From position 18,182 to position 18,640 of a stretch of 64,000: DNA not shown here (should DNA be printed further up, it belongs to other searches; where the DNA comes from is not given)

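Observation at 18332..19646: RHH plus Zn-ribbon-repeat PD-(D/E)XK nuclease two-gene module, copy 1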

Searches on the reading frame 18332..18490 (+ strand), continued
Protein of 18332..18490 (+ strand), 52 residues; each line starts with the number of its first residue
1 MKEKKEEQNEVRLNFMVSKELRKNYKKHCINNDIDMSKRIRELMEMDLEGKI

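Call 96: search_protein_families(library=pfam, proteins=[L192:446-1546:+, L178:3162-3851:+, L179:3135-3926:+, L180:3363-4157:+, L181:3150-3911:+, L190:3174-4262:+, L191:1502-2698:+], max_evalue=0.01)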
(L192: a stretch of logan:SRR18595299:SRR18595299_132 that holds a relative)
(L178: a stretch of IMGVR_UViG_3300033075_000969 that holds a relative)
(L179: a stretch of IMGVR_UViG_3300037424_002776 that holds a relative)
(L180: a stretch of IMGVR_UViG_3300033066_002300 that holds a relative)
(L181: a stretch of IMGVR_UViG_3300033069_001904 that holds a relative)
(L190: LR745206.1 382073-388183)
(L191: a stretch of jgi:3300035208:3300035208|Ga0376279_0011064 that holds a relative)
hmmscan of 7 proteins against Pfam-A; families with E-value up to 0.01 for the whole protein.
L192:446-1546:+ (367 aa): 4 families
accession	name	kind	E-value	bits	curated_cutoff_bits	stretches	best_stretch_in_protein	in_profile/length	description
PF01385.25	OrfB_IS605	-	4.2e-17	62.9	30.5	1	186-295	12-119/120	Probable transposase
PF07282.18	Cas12f1-like_TNB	-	3.2e-06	27.6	26.3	1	314-343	1-30/60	Cas12f1-like, TNB domain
PF24450.1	DUF7566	-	0.0022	18.1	27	1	200-318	20-119/336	Family of unknown function (DUF7566)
PF10566.15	Glyco_hydro_97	-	0.0081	16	32.5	0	269-338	33-99/275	Glycoside hydrolase 97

L178:3162-3851:+ (229 aa): 1 family
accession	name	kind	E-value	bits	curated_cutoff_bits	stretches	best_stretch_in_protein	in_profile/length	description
PF07460.16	NUMOD3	-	2.7e-05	24.5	20.4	1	101-120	1-20/37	NUMOD3 motif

L179:3135-3926:+ (263 aa): 1 family
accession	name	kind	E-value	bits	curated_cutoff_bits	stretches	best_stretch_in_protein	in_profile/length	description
PF07460.16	NUMOD3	-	6.9e-07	29.5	20.4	0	131-150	1-20/37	NUMOD3 motif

L180:3363-4157:+ (264 aa): 2 families
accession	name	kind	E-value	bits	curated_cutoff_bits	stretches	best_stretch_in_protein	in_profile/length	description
PF07460.16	NUMOD3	-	1.8e-06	28.2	20.4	0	167-185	1-19/37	NUMOD3 motif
PF22945.2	LEM-3_GIY-YIG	-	0.0018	18.7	27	1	18-82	28-98/151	LEM-3-like GIY-YIG domain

L181:3150-3911:+ (253 aa): 2 families
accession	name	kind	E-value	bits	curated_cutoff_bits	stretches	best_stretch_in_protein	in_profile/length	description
PF22083.2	I-HmuI_NUMOD-like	-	6.9e-11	42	27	1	215-249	11-45/46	DNA endonuclease I-HmuI-like, NUMOD-like domain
PF22945.2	LEM-3_GIY-YIG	-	4.1e-05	24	27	1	18-87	28-99/151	LEM-3-like GIY-YIG domain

L190:3174-4262:+ (362 aa): 0 families

L191:1502-2698:+ (398 aa): 4 families
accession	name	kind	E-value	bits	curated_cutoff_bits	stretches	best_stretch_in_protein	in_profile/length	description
PF01385.25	OrfB_IS605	-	5.3e-17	62.6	30.5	1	164-272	13-119/120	Probable transposase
PF07282.18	Cas12f1-like_TNB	-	2e-10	41.1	26.3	1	291-362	1-60/60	Cas12f1-like, TNB domain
PF24450.1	DUF7566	-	0.0028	17.7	27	1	178-295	21-119/336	Family of unknown function (DUF7566)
PF10566.15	Glyco_hydro_97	-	0.0069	16.3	32.5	0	246-316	33-100/275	Glycoside hydrolase 97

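Call 97: search_protein_families(library=phrogs, proteins=[L179:3135-3926:+, L173:3165-3914:+, L174:1430-2305:+, L177:334-684:+, L181:3150-3911:+], max_evalue=0.00001)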
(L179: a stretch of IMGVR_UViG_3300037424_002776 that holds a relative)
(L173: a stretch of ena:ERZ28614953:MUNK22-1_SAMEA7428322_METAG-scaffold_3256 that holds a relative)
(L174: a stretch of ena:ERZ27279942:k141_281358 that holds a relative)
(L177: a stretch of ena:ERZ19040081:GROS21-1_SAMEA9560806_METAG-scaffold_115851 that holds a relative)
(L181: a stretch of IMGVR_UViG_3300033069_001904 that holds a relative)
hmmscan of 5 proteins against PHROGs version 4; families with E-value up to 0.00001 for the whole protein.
L179:3135-3926:+ (263 aa): 3 families
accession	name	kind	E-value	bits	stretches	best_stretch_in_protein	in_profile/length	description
phrog_314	-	DNA, RNA and nucleotide metabolism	2e-17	64.3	1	3-258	180-386/574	homing endonuclease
phrog_15526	-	unknown function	2.5e-08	35.1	1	3-181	5-166/168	-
phrog_5356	-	unknown function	9.7e-08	32.7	1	3-110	17-123/255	-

L173:3165-3914:+ (249 aa): 4 families
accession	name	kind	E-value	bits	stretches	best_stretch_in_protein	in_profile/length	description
phrog_314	-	DNA, RNA and nucleotide metabolism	8.8e-24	85.4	1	1-247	178-389/574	homing endonuclease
phrog_5356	-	unknown function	3.2e-10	40.8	1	2-114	16-127/255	-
phrog_15526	-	unknown function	1.1e-07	33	1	2-181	4-166/168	-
phrog_20162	-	DNA, RNA and nucleotide metabolism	2.9e-06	28.5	1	210-249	44-83/88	HNH endonuclease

L174:1430-2305:+ (291 aa): 2 families
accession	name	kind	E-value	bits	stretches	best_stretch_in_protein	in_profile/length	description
phrog_314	-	DNA, RNA and nucleotide metabolism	3.4e-18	66.9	1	17-289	189-390/574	homing endonuclease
phrog_655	-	DNA, RNA and nucleotide metabolism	1.7e-06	29.2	0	87-188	131-192/343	homing endonuclease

L177:334-684:+ (116 aa): 7 families
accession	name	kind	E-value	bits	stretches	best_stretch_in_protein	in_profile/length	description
phrog_2255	-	DNA, RNA and nucleotide metabolism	2.3e-11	44.6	1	7-115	48-175/211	HNH endonuclease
phrog_10822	-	DNA, RNA and nucleotide metabolism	4e-09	37.5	1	50-114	86-154/245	HNH endonuclease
phrog_333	-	DNA, RNA and nucleotide metabolism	1.1e-08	36.4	1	64-111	33-81/138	HNH endonuclease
phrog_1271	-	DNA, RNA and nucleotide metabolism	1.9e-07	31.8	1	15-109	215-316/361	HNH endonuclease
phrog_589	-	DNA, RNA and nucleotide metabolism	1.4e-06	29.1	1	66-109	93-139/179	HNH endonuclease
phrog_144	-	DNA, RNA and nucleotide metabolism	1.6e-06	28.9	1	41-112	60-136/175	HNH endonuclease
phrog_14736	-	DNA, RNA and nucleotide metabolism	1.8e-06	28.8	1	60-111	31-81/202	HNH endonuclease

L181:3150-3911:+ (253 aa): 3 families
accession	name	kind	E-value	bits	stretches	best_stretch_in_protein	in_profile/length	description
phrog_314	-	DNA, RNA and nucleotide metabolism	3.1e-19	70.3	2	1-127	178-310/574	homing endonuclease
phrog_15526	-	unknown function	1.6e-09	39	1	7-120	7-109/168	-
phrog_5356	-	unknown function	3.8e-08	34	1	3-82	17-102/255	-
